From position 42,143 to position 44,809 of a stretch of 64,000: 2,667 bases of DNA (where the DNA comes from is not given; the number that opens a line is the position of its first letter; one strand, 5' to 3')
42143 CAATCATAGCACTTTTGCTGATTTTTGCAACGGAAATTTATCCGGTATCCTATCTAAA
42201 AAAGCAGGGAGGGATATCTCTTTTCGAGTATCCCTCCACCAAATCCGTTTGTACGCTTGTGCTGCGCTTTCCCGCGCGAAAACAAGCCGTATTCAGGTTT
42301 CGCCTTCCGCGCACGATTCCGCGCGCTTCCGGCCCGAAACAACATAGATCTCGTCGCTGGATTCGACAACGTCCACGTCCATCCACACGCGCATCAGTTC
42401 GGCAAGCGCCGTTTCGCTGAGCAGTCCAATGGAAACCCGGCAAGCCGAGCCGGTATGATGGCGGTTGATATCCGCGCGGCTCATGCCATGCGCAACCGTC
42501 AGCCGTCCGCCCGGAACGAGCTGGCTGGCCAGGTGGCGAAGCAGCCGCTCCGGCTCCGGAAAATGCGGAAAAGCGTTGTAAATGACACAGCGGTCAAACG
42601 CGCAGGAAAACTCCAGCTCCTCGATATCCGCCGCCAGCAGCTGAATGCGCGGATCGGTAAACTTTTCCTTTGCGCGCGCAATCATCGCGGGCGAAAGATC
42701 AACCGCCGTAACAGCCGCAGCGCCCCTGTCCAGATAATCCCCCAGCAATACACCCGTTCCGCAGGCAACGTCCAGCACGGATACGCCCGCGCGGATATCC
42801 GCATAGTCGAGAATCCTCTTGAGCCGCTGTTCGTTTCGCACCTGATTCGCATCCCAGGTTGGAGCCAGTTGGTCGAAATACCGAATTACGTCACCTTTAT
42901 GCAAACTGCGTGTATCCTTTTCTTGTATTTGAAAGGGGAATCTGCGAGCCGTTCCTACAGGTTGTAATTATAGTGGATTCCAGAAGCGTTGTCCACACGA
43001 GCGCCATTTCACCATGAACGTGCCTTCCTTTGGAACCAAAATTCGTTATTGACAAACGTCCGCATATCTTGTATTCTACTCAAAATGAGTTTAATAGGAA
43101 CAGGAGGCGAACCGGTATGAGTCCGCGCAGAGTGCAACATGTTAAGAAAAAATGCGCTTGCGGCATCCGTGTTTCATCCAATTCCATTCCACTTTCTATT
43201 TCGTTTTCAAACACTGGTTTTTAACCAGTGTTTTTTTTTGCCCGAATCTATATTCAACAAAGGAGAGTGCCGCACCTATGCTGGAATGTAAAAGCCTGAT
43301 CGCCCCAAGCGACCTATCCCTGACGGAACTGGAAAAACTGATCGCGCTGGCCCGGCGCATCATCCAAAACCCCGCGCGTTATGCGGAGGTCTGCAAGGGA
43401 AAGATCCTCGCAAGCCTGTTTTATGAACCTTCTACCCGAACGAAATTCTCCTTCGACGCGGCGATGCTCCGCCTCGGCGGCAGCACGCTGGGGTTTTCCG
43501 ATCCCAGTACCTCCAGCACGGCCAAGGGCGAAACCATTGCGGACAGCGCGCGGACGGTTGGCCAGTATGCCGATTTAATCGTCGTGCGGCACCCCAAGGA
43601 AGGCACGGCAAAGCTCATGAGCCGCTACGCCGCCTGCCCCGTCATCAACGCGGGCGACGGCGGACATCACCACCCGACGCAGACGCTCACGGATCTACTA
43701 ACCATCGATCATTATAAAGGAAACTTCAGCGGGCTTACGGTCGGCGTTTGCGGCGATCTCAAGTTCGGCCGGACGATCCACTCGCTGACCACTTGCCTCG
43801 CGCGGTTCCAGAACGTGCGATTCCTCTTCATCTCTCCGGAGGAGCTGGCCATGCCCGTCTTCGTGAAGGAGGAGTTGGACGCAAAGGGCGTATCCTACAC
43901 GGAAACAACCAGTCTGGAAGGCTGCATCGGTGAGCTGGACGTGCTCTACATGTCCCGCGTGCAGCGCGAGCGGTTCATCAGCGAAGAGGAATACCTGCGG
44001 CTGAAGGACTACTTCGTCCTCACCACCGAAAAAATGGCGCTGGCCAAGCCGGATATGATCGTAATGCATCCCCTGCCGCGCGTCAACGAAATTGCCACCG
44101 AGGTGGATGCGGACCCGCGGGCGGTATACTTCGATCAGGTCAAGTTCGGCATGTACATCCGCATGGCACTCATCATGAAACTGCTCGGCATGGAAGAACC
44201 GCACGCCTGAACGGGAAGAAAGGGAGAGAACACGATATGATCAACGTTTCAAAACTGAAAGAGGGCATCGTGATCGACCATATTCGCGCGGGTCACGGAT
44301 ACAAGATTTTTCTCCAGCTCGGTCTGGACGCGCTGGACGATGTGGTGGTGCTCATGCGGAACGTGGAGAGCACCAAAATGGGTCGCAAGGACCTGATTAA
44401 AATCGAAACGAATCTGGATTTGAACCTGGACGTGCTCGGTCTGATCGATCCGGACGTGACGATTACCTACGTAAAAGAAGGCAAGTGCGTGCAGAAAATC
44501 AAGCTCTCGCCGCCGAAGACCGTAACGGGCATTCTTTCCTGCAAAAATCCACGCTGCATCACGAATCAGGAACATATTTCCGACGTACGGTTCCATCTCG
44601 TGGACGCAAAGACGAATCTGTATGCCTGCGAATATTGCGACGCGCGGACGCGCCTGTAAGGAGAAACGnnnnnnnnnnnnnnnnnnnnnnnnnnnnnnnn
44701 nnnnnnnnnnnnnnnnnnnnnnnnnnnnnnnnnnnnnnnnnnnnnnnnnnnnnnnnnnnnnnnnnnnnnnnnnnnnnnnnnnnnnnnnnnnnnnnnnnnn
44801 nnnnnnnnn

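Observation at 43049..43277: pyrBI-style translation-coupled attenuator (leader peptide ending inside the terminator hairpin) instead of a recognisable PyrR site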

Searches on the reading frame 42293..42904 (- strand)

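Call 7: search_protein_families(library=ncbifam, proteins=[window:42293-42904:-])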
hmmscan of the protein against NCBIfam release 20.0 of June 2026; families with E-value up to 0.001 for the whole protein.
window:42293-42904:- (203 aa): 40 families (the best 25 are shown)
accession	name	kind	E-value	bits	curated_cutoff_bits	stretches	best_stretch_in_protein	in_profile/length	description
NF043040.1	corrin_prot_MT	hypoth_equivalog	1.2e-14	54.3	180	1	34-156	37-166/216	corrinoid protein-associated methyltransferase CpaM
TIGR01983.1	UbiG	equivalog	3.5e-12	46.1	102.95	1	30-138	45-152/228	bifunctional 2-polyprenyl-6-hydroxyphenol methylase/3-demethylubiquinol 3-O-methyltransferase UbiG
TIGR02072.1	BioC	equivalog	6.3e-12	45.8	184.95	1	25-138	20-133/244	malonyl-ACP O-methyltransferase BioC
NF001241.0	PRK00216.1-2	equivalog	8e-12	45.3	327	1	4-139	11-149/231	demethylmenaquinone methyltransferase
NF045667.1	MTase_DVU1556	equivalog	8.8e-12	44.9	155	1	29-167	12-151/213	DVU_1556 family methyltransferase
TIGR02021.1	BchM-ChlM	equivalog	4.1e-11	42.7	158.9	1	36-128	51-146/218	magnesium protoporphyrin IX methyltransferase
NF041820.1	daptide_MTase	equivalog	6.3e-11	42.2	175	1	14-138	12-143/243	daptide-type RiPP biosynthesis methyltransferase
NF041537.1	ArsM_AhpD_UU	exception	7.1e-11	41.5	510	1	36-143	73-186/345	arsenite methyltransferase/AhpD domain selenoprotein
TIGR01934.1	MenG_MenH_UbiE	subfamily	8.6e-11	41.6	158.35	1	30-139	30-143/223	ubiquinone/menaquinone biosynthesis methyltransferase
NF007610.0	PRK10258.1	equivalog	4e-10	39.5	342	1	23-133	26-134/251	malonyl-ACP O-methyltransferase BioC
NF001244.0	PRK00216.1-5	equivalog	1.3e-09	37.8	216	1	4-134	8-150/236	bifunctional demethylmenaquinone methyltransferase/2-methoxy-6-polyprenyl-1,4-benzoquinol methylase UbiE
NF041536.1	ArsM_DUF2284_UU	exception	3.1e-09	35.7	575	1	36-149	73-192/459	arsenite methyltransferase/DUF2284 domain selenoprotein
NF045825.1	FAmtase_mtf2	equivalog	6.4e-08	32.1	400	1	29-166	49-186/248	fatty-acid O-methyltransferase Mtf2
NF047649.1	MTase_UXPK_star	exception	9.6e-08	31.4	460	1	35-147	73-191/283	methyltransferase/UXPK-star double selenoprotein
NF045823.1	PthPhpthDimycoMt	equivalog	1.1e-07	31.3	300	1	29-146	57-175/256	phthiotriol/phenolphthiotriol dimycocerosates methyltransferase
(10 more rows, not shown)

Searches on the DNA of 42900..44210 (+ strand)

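Call 4: search_rna_families(source=window, start=42900, end=43400, threshold=evalue, max_evalue=10, show_alignments=3)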
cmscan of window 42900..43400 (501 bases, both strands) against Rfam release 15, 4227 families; matches with E-value up to 10: 4.
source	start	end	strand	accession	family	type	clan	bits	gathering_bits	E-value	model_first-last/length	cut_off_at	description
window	43142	43221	-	RF02183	ST7-OT3_1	Gene; lncRNA;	-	22.7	50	0.21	1-79/79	no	ST7 overlapping transcript 3 conserved region 1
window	43197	43294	-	RF02073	STnc260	Gene; sRNA;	-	20.8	100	1.2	1-176/176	no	Salmonella enterica sRNA STnc260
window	43131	43181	+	RF02067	STnc310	Gene; sRNA;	-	15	40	4.3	1-61/61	no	Salmonella enterica sRNA STnc310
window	43147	43231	-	RF01394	isrK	Gene; sRNA;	-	14.1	50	1.4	1-77/77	no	isrK Hfq binding RNA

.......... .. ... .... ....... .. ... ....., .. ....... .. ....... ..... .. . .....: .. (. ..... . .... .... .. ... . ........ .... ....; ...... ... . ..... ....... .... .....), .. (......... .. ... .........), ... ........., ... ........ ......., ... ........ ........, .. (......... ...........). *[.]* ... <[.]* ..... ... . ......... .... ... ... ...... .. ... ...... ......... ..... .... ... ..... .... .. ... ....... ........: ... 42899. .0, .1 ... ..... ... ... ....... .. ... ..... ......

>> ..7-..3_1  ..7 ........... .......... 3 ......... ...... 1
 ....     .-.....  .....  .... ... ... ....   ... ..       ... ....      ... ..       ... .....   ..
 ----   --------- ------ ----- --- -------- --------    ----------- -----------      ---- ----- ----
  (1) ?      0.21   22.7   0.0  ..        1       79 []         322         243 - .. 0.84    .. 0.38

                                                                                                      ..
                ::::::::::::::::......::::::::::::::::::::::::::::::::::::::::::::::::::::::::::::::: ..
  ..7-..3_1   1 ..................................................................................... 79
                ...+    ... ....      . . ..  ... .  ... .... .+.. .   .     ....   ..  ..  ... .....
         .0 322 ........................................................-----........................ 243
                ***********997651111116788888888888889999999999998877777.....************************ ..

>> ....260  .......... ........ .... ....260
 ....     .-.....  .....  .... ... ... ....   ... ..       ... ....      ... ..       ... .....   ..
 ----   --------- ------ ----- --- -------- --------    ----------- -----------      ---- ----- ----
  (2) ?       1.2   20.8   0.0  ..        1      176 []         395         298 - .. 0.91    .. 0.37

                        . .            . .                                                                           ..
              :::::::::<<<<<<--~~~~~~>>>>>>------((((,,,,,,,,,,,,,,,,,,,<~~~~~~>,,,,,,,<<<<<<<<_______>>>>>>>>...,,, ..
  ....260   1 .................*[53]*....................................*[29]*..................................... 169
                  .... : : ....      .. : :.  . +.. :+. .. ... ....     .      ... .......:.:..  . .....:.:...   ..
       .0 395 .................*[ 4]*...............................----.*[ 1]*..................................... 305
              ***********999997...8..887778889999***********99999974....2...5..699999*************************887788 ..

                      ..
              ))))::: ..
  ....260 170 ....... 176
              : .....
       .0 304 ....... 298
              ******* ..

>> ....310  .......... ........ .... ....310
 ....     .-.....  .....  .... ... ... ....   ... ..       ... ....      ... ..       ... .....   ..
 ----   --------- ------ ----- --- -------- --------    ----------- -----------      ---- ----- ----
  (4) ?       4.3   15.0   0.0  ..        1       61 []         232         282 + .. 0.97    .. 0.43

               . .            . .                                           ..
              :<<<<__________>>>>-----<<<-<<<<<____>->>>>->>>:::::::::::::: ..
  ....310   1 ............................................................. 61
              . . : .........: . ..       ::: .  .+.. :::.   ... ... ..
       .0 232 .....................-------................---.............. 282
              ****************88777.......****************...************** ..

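Call 63: search_rna_families(sources=[L076, L078, L080, L081, L082, L084, L085, L086, L087, L088, L089, L091, L092, L094, L095, L097, L100, L104, L108, L111], threshold=gathering)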
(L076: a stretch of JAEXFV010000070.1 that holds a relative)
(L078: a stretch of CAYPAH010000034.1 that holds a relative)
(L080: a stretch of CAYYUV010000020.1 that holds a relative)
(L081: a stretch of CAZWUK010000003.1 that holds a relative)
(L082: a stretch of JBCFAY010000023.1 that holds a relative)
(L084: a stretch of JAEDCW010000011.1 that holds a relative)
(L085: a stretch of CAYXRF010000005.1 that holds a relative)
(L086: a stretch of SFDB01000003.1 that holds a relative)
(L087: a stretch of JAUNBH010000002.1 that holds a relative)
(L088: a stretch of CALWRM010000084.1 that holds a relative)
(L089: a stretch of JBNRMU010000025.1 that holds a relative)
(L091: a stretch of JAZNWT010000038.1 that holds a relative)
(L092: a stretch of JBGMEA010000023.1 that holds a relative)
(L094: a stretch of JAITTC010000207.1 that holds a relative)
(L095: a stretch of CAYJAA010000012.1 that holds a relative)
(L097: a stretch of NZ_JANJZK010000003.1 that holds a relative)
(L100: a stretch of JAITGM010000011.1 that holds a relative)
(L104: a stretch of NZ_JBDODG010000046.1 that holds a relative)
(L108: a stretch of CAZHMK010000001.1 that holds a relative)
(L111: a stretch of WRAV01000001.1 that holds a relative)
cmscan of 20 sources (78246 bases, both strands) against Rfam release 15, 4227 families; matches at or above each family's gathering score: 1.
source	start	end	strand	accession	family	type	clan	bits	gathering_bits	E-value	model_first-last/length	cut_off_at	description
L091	1233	1341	-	RF00059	TPP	Cis-reg; riboswitch;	-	62.9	54.3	6.8e-10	1-105/105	no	TPP riboswitch aptamer (THI element)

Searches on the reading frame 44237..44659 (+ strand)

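Call 7: search_protein_families(library=ncbifam, proteins=[window:44237-44659:+])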
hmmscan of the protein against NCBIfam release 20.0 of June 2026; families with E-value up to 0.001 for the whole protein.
window:44237-44659:+ (140 aa): 3 families
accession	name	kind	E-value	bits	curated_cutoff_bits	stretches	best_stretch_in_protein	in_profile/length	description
NF002063.0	PRK00893.1-3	equivalog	1.4e-51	173.9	171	1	1-138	1-138/142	aspartate carbamoyltransferase regulatory subunit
TIGR00240.1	ATCase_reg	equivalog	4.3e-34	117.5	148.55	1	2-136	4-140/150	aspartate carbamoyltransferase regulatory subunit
NF009916.0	PRK13376.1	equivalog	6.2e-11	41.5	800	1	5-136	375-515/525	bifunctional aspartate carbamoyltransferase catalytic subunit/aspartate carbamoyltransferase regulatory subunit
